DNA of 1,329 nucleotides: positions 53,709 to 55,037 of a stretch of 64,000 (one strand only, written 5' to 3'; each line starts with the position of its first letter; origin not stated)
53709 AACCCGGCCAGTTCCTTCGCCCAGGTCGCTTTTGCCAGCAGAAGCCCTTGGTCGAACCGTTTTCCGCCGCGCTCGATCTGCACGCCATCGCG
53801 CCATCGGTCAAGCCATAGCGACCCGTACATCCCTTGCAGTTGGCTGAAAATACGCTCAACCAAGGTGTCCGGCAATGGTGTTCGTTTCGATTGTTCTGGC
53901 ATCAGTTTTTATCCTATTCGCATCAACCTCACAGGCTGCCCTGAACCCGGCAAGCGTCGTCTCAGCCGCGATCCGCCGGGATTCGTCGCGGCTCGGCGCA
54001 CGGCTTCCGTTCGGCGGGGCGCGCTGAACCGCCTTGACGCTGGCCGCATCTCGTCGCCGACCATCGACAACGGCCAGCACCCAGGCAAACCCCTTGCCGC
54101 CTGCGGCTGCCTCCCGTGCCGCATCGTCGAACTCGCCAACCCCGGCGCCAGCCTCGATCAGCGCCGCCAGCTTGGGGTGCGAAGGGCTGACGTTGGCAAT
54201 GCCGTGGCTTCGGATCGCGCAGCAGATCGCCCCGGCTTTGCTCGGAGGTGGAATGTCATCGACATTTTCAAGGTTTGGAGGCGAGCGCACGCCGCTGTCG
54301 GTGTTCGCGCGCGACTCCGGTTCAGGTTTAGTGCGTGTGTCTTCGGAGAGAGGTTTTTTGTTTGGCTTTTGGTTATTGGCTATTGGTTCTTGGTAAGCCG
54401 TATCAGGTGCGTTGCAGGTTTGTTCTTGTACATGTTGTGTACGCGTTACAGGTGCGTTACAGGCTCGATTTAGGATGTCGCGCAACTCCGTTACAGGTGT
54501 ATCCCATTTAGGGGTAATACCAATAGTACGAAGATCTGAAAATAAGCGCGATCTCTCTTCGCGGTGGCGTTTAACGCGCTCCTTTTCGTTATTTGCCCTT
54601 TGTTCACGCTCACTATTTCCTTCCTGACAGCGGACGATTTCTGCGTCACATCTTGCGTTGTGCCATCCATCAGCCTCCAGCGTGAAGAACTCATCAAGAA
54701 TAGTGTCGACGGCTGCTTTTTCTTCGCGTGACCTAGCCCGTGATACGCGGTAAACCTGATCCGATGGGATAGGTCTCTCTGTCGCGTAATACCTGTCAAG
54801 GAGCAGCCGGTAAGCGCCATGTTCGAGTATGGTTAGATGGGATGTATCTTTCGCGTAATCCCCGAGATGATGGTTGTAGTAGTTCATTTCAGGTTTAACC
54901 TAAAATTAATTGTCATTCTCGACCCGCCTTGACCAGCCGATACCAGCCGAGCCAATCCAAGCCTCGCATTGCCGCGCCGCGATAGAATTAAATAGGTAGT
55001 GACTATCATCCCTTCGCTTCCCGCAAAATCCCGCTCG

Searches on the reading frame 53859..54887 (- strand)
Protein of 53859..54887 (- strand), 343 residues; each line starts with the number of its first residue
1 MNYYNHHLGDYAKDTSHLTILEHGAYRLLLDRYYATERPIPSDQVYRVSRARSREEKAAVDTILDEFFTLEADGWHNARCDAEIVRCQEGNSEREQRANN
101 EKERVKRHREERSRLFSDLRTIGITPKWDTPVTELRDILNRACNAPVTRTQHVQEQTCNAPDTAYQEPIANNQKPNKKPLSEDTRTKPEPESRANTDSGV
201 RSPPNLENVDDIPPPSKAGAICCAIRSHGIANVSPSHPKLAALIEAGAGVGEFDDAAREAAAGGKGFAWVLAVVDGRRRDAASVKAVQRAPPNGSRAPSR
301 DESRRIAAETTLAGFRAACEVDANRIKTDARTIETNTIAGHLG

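Call 93: search_protein_families(library=pfam, proteins=[window:53859-54887:-], max_evalue=0.001)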
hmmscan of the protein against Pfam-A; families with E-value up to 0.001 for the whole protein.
window:53859-54887:- (343 aa): 1 family
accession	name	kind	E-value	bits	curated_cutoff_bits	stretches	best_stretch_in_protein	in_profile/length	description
PF07120.17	DUF1376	-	5.9e-32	110.3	30.1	1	2-84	1-85/86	Protein of unknown function (DUF1376)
